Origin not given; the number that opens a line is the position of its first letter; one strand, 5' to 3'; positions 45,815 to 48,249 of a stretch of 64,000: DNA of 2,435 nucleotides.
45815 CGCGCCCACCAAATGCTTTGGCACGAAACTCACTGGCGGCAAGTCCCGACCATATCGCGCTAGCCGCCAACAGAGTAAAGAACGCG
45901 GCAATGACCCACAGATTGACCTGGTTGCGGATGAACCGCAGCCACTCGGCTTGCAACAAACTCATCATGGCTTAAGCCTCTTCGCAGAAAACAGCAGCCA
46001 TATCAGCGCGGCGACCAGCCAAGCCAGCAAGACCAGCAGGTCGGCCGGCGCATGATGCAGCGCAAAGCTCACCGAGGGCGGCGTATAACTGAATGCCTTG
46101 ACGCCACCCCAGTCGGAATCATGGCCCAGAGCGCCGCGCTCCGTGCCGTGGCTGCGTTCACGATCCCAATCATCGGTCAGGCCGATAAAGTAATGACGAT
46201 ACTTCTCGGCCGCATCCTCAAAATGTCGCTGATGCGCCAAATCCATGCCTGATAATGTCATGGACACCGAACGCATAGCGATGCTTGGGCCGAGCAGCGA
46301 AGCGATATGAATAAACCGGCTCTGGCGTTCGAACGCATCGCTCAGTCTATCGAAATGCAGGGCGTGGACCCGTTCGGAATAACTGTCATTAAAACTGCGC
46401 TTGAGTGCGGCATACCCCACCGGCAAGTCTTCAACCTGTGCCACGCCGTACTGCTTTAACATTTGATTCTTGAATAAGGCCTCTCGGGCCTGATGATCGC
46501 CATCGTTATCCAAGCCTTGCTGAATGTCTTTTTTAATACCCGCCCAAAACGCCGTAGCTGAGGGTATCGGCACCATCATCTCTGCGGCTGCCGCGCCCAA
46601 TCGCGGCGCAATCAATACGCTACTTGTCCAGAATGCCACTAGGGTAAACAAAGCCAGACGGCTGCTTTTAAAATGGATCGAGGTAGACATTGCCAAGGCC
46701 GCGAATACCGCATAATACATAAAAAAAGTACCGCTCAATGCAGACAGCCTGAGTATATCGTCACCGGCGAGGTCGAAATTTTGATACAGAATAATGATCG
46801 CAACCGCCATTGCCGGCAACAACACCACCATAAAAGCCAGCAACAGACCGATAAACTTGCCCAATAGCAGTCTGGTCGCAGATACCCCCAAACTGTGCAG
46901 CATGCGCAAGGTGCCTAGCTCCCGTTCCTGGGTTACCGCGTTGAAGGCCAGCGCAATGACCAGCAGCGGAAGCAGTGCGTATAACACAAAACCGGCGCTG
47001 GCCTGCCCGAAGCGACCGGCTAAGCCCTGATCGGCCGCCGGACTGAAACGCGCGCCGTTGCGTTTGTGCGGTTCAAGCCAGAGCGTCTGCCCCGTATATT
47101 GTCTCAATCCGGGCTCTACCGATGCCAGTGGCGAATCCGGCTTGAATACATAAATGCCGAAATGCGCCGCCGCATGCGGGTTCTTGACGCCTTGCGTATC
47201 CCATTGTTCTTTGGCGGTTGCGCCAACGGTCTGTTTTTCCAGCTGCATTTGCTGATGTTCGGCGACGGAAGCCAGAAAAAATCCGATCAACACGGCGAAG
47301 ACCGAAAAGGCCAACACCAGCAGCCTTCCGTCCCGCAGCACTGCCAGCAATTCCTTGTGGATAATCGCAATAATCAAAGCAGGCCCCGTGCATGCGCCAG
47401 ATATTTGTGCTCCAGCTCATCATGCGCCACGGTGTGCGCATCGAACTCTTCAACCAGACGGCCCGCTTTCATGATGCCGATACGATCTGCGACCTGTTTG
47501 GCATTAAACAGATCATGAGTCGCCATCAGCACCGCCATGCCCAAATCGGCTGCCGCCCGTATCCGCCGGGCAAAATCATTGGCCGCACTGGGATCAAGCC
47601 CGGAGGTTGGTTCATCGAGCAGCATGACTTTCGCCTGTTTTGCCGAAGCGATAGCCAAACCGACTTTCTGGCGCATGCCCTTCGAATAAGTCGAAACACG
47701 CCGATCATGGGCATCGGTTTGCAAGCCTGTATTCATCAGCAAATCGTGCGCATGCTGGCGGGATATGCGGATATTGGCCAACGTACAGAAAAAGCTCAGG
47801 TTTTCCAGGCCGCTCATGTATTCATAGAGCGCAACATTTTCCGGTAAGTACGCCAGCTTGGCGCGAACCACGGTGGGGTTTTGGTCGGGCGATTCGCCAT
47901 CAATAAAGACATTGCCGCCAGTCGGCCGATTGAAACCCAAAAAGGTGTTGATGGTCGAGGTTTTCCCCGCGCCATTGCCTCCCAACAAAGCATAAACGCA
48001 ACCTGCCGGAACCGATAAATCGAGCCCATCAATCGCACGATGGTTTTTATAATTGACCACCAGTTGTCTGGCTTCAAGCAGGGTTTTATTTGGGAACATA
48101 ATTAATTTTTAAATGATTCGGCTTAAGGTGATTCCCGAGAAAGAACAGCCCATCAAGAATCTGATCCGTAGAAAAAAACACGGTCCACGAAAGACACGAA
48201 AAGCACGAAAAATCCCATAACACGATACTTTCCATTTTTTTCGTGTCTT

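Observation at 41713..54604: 13-kb single-strand block: 2 TonB-dependent receptors + BNR-propeller lipoprotein + ABC ATPase/2x DUF3526 permeases + DedA + TonB-ExbB-ExbD; candidate uncharacterised uptake/trafficking system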

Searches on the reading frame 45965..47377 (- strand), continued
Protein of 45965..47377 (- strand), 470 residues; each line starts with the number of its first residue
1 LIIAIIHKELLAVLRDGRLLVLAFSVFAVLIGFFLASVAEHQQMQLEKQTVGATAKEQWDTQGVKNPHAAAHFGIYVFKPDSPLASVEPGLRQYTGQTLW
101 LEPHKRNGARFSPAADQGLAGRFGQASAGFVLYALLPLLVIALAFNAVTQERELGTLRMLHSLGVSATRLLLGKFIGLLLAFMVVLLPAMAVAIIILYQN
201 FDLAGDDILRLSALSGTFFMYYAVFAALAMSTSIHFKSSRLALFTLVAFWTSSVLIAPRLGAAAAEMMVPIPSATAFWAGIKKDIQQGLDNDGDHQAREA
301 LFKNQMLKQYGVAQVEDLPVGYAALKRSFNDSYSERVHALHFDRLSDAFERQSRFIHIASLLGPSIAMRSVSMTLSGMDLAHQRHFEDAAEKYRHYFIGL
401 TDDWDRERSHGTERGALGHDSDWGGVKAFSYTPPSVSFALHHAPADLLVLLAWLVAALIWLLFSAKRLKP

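Call 111: predict_structure(alignment_id=A5)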
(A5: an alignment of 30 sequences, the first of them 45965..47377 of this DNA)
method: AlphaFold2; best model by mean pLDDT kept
length: 470 residues; sequences in the alignment: 30
mean_pLDDT: 82.3   pTM: 0.81
mean pLDDT of the five models: 82.3, 80.0, 80.1, 79.0, 76.7
residues with pLDDT >= 90: 131; 70-90: 277; 50-70: 36; < 50: 26
segments of 3 or more residues with pLDDT < 50: 101-118
pLDDT, mean of each block of 10 residues (from residue 1): 89 83 86 88 81 72 58 51 81 56 46 43 64 87 85 82 86 91 84 88 87 92 95 87 92 87 85 83 92 93 95 92 89 89 87 85 89 88 83 81 83 72 74 89 93 96 85
secondary structure, 60 per line:
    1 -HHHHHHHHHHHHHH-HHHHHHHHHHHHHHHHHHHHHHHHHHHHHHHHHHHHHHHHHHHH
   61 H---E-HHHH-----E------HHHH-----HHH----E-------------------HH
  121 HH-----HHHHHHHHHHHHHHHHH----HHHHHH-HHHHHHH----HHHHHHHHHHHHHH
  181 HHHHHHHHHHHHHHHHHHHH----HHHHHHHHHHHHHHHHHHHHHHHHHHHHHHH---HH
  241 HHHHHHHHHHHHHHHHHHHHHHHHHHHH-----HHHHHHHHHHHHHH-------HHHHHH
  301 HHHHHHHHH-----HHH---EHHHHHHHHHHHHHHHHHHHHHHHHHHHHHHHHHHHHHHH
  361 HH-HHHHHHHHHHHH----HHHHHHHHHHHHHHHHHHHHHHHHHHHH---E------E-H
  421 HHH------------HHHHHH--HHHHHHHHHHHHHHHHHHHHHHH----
elements in order: H2-15 H17-61 H67-70 H83-86 H119-122 H128-144 H149-154 H156-162 H167-200 H205-235 H239-268 H274-287 H295-309 H322-362 H364-375 H380-407 H420-423 H436-441 H444-466

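Call 113: fold_search(model_id=the predicted structure, library=pdb)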
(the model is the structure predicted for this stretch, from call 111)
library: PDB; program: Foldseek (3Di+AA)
matches with E <= 10: 162; with E <= 0.001: 2
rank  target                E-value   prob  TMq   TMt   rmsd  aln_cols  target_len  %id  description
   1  7o0y_D                7.1e-04  1.00  0.41  0.69  15.8       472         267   15  ABC transporter NosDFY, nucleotide-free in GDN (released 2022-04-13)
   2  7o0z_D                7.4e-04  1.00  0.41  0.70  16.1       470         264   15  ABC transporter NosFY, nucleotide-free in GDN (released 2022-11-02)
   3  7o0z_E                1.9e-03  1.00  0.33  0.57  16.6       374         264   14  ABC transporter NosFY, nucleotide-free in GDN (released 2022-11-02)
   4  7o12_E                2.4e-03  1.00  0.34  0.62  15.4       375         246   14  ABC transporter NosDFY, AMPPNP-bound in GDN (released 2022-04-13)
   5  7o0y_E                2.4e-03  1.00  0.34  0.63  15.4       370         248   14  ABC transporter NosDFY, nucleotide-free in GDN (released 2022-04-13)
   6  7znq_y                3.6e-03  1.00  0.35  0.65  17.4       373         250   14  ABC transporter complex NosDFYL in GDN (released 2022-08-03)
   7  7o17_E                7.8e-03  1.00  0.29  0.50  20.9       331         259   14  ABC transporter NosDFY E154Q, ATP-bound in lipid nanodisc (released 2022-04-13)
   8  7qba_D                9.6e-03  1.00  0.29  0.47  21.3       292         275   19  CryoEM structure of the ABC transporter NosDFY complexed with nitrous oxide reductase NosZ (released 2022-08-03)
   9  7znq_Y                1.1e-02  1.00  0.42  0.71  13.5       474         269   14  ABC transporter complex NosDFYL in GDN (released 2022-08-03)
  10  7o17_D                1.5e-02  1.00  0.28  0.46  20.0       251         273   20  ABC transporter NosDFY E154Q, ATP-bound in lipid nanodisc (released 2022-04-13)
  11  7qba_E                1.9e-02  1.00  0.27  0.48  19.4       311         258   17  CryoEM structure of the ABC transporter NosDFY complexed with nitrous oxide reductase NosZ (released 2022-08-03)
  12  8wd6_A                5.1e-02  0.97  0.23  0.21  21.3       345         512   12  Cryo-EM structure of the ABCG25 (released 2023-09-27)
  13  8wd6_B                1.4e-01  0.85  0.23  0.21  23.0       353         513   12  Cryo-EM structure of the ABCG25 (released 2023-09-27)
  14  8wbx_A                2.8e-01  0.91  0.23  0.23  18.1       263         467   15  Cryo-EM structure of the ABCG25 bound to ABA (released 2023-09-27)
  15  8i38_A                4.0e-01  0.63  0.23  0.21  21.2       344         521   14  Cryo-EM structure of abscisic acid transporter AtABCG25 in inward conformation (released 2023-09-13)
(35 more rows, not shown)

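Call 115: find_encoding_contigs(protein=P0332, flank=6000, max_places=1)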
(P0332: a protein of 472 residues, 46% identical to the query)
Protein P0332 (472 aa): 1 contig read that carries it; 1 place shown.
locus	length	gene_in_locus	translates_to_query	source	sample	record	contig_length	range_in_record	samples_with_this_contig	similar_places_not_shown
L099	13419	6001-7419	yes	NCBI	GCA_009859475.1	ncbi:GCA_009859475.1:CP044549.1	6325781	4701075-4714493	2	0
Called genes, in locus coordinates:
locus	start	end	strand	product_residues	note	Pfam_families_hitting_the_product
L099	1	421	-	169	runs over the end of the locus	-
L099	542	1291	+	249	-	PF00005:ABC_tran, PF13191:AAA_16 (faint), PF02463:SMC_N (faint), PF13304:AAA_21 (faint)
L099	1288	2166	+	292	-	PF00950:ABC-3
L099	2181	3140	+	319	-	PF01297:ZnuA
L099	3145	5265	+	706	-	PF07715:Plug, PF00593:TonB_dep_Rec_b-barrel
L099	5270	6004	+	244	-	PF00005:ABC_tran, PF13304:AAA_21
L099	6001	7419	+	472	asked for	PF12679:ABC2_membrane_2, PF12698:ABC2_membrane_3, PF12730:ABC2_membrane_4 (weak), PF12040:DUF3526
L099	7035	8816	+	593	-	PF12040:DUF3526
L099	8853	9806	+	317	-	PF00892:EamA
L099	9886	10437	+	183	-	PF02469:Fasciclin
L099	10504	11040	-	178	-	PF01625:PMSR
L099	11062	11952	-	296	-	PF00126:HTH_1, PF03466:LysR_substrate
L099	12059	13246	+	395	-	PF02771:Acyl-CoA_dh_N, PF02770:Acyl-CoA_dh_M, PF00441:Acyl-CoA_dh_1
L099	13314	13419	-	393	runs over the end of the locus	PF00126:HTH_1, PF03466:LysR_substrate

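Call 116: find_encoding_contigs(protein=P0351, flank=6000, max_places=1)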
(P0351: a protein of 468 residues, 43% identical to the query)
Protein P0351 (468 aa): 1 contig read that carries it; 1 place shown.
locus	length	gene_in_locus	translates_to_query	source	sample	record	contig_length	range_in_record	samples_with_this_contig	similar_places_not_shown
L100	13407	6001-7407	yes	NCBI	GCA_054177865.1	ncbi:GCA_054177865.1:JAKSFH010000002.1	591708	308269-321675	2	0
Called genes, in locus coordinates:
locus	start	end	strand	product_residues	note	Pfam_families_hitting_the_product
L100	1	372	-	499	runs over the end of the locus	PF00501:AMP-binding, PF13193:AMP-binding_C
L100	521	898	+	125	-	PF12840:HTH_20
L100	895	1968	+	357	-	PF01758:SBF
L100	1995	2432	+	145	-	PF03960:ArsC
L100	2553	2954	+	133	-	-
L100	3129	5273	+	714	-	PF07715:Plug, PF00593:TonB_dep_Rec_b-barrel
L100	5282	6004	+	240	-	PF00005:ABC_tran, PF13304:AAA_21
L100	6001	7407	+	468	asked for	PF12679:ABC2_membrane_2, PF12698:ABC2_membrane_3 (faint), PF12040:DUF3526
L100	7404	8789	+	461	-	PF12040:DUF3526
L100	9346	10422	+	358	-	PF13609:Porin_4, PF00267:Porin_1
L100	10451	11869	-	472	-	PF00672:HAMP, PF00512:HisKA, PF02518:HATPase_c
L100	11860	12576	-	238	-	PF00072:Response_reg, PF00486:Trans_reg_C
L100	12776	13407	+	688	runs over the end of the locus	PF07715:Plug, PF00593:TonB_dep_Rec_b-barrel, PF14905:OMP_b-brl_3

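Call 117: find_encoding_contigs(protein=P0291, flank=9000, max_places=1)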
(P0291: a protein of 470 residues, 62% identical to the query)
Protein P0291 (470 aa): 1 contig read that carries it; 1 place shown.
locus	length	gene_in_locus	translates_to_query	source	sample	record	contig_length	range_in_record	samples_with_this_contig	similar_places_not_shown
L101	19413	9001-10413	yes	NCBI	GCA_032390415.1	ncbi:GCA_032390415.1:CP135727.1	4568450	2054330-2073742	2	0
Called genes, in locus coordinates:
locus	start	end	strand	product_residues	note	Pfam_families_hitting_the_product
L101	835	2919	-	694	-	PF00009:GTP_EFTU, PF03144:GTP_EFTU_D2, PF22042:EF-G_D2, PF14492:EFG_III, PF03764:EFG_IV, PF00679:EFG_C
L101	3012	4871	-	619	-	PF13522:GATase_6, PF13537:GATase_7, PF00733:Asn_synthase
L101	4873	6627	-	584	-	PF02366:PMT, PF13231:PMT_2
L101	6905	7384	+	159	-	PF07813:LTXXQ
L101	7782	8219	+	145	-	-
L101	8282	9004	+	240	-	PF00005:ABC_tran, PF13304:AAA_21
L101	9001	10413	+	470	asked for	PF12679:ABC2_membrane_2, PF12698:ABC2_membrane_3, PF12730:ABC2_membrane_4, PF13346:ABC2_membrane_5 (weak), PF12040:DUF3526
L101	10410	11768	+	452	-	PF12679:ABC2_membrane_2 (faint), PF12040:DUF3526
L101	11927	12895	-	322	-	PF02628:COX15-CtaA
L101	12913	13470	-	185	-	PF01292:Ni_hydr_CYTB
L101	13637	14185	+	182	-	PF19489:SLT_4, PF01464:SLT (weak)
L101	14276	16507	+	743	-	PF22020:RlmL_1st, PF02926:THUMP, PF01170:UPF0020, PF05175:MTS (faint), PF13649:Methyltransf_25 (faint), PF13847:Methyltransf_31 (faint), PF10672:Methyltrans_SAM, PF03602:Cons_hypoth95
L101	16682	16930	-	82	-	PF14384:BrnA_antitoxin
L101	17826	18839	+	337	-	PF00126:HTH_1, PF03466:LysR_substrate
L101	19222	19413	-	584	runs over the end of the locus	PF00150:Cellulase, PF00553:CBM_2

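Call 118: find_encoding_contigs(protein=P0358, flank=6000, max_places=1)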
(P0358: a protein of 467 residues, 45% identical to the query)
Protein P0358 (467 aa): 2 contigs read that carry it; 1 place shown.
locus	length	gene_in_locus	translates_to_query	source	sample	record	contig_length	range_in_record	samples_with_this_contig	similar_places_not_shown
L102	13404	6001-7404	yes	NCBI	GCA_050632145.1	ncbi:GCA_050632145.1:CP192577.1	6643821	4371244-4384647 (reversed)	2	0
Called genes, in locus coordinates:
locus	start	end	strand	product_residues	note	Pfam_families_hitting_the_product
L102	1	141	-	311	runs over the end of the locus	PF03547:Mem_trans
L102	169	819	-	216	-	PF13302:Acetyltransf_3, PF00583:Acetyltransf_1 (weak)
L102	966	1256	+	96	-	-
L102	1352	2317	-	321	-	PF01965:DJ-1_PfpI (weak), PF00165:HTH_AraC (faint), PF12833:HTH_18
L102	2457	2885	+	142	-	-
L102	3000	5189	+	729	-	PF07715:Plug, PF00593:TonB_dep_Rec_b-barrel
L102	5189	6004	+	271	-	PF00005:ABC_tran, PF13304:AAA_21 (weak)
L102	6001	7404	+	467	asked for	PF12679:ABC2_membrane_2, PF12698:ABC2_membrane_3 (weak), PF12040:DUF3526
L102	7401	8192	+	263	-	-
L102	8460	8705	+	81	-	PF12040:DUF3526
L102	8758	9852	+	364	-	-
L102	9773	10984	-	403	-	PF07690:MFS_1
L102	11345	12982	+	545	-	PF22184:CBM_56, PF16483:Glyco_hydro_64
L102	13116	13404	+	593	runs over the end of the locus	PF03935:SKN1_KRE6_Sbg1 (weak), PF00722:Glyco_hydro_16 (weak), PF26113:GH16_XgeA (weak), PF22184:CBM_56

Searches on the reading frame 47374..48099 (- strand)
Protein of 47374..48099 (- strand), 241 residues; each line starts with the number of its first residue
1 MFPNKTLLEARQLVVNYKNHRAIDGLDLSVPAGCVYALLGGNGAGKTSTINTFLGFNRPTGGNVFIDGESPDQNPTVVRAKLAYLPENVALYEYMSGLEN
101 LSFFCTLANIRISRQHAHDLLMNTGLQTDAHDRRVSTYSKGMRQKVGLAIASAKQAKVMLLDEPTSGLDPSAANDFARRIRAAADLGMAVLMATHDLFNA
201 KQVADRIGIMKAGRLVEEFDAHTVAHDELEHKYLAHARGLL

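Call 3: search_protein_families(library=pfam, proteins=[window:47374-48099:-])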
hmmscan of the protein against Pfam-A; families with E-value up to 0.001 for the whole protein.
window:47374-48099:- (241 aa): 2 families
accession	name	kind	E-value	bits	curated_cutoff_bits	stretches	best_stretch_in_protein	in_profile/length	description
PF00005.33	ABC_tran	-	1.1e-27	97.8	25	1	24-166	2-137/137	ABC transporter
PF13304.12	AAA_21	-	2.7e-12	47.8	27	1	127-197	227-300/304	AAA domain, putative AbiEii toxin, Type IV TA system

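Call 4: search_protein_families(library=ncbifam, proteins=[window:47374-48099:-])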
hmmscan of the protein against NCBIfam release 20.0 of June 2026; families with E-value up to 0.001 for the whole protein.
window:47374-48099:- (241 aa): 188 families (the best 25 are shown)
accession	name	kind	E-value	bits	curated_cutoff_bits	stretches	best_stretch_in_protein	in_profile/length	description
TIGR01188.1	drrA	subfamily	6.2e-49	166.9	312.45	1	16-218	2-205/302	daunorubicin resistance ABC transporter, ATP-binding protein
TIGR03740.1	galliderm_ABC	subfamily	7e-40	137.1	309.75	1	8-232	1-217/223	lantibiotic protection ABC transporter ATP-binding subunit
TIGR03522.1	GldA_ABC_ATP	equivalog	1.8e-36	126.1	402.6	1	10-221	5-216/301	gliding motility-associated ABC transporter ATP-binding subunit GldA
NF033858.1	ABC2_perm_RbbA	equivalog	4e-34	117.7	1050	1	6-220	265-480/909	ribosome-associated ATPase/putative transporter RbbA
TIGR04406.1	LPS_export_lptB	equivalog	2.8e-33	115.2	240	1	8-234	2-233/239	LPS export ABC transporter ATP-binding protein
TIGR03410.1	urea_trans_UrtE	equivalog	7.6e-32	110.6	285.8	1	8-230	1-225/230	urea ABC transporter ATP-binding subunit UrtE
NF010060.0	PRK13537.1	equivalog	1.2e-31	109.8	521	1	6-228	14-237/314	nodulation factor ABC transporter ATP-binding protein NodI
NF010061.0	PRK13538.1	equivalog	8.4e-31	107.1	195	1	5-202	3-198/211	cytochrome c biogenesis heme-transporting ATPase CcmA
TIGR03864.1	PQQ_ABC_ATP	hypoth_equivalog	1.1e-30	106.9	302.25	1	8-226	2-221/236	ABC transporter, ATP-binding subunit, PQQ-dependent alcohol dehydrogenase system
TIGR01189.1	ccmA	equivalog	3.6e-30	105.1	131.6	1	8-202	1-192/198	heme ABC exporter ATP-binding protein CcmA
TIGR01186.1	proV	subfamily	4.1e-30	105.1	326.6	1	21-216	7-209/363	betaine/proline/choline family ABC transporter ATP-binding protein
TIGR02857.1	CydD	equivalog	1.1e-29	103.8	435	1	7-203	321-523/529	thiol reductant ABC exporter subunit CydD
NF047930.1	ABC_ATP_B6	equivalog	2.1e-29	102.5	670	1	22-225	17-224/510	putative B6 ABC transporter ATP-binding protein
NF041861.1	YtfR_transport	equivalog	5.2e-29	101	850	1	7-234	1-234/492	galactofuranose ABC transporter, ATP-binding protein YtfR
NF010068.0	PRK13548.1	equivalog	8.3e-29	100.5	261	1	5-231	3-238/261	heme ABC transporter ATP-binding protein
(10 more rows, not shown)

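Call 88: search_solved_structures(query=window:47374-48099:-, max_evalue=1e-30)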
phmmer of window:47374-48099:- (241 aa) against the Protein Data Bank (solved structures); distinct sequences matched with E-value up to 1e-30: 22.
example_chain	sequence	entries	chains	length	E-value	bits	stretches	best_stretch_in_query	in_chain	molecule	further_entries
8edw_A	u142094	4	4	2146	5.6e-50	173.3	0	10-214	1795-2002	Phospholipid-transporting ATPase ABCA7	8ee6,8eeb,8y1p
7w01_A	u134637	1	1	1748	1.7e-49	171.7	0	22-214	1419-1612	Phospholipid-transporting ATPase ABCA3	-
8eop_A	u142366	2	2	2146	3.9e-49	170.6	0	10-214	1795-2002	Phospholipid-transporting ATPase ABCA7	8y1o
7w02_A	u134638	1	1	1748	1.2e-48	169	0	22-214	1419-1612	Phospholipid-transporting ATPase ABCA3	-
7lkp_A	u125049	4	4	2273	1.5e-46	162.1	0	21-215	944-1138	Retinal-specific phospholipid-transporting ATPase ABCA4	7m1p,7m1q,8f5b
7e7i_A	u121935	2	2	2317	1.6e-46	162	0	21-215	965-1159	Retinal-specific phospholipid-transporting ATPase ABCA4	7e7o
7tby_A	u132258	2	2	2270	3.2e-46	161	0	21-215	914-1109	ATP-binding cassette, sub-family A (ABC1), member 1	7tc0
7tbz_A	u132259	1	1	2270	3.2e-46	161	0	21-215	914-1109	ATP-binding cassette, sub-family A (ABC1), member 1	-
7tdt_A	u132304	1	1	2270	3.2e-46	161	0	21-215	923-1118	Phospholipid-transporting ATPase ABCA1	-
5xjy_A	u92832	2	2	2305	3.4e-46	161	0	21-215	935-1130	ATP-binding cassette sub-family A member 1 | Phospholipid-transporting ATPase ABCA1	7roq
7lkz_A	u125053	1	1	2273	1.1e-45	159.3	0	21-215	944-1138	Retinal-specific phospholipid-transporting ATPase ABCA4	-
7e7q_A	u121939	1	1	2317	1.1e-45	159.2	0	21-215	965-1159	Retinal-specific phospholipid-transporting ATPase ABCA4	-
7tbw_A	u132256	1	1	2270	2.2e-45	158.3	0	21-215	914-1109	ATP-binding cassette, sub-family A (ABC1), member 1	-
8wd9_D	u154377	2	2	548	6.4e-37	130.6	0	19-224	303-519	Probable dipeptide-transport ATP-binding protein ABC transporter DppD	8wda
8wdb_D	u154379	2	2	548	4.4e-36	127.9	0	19-224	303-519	Probable dipeptide-transport ATP-binding protein ABC transporter DppD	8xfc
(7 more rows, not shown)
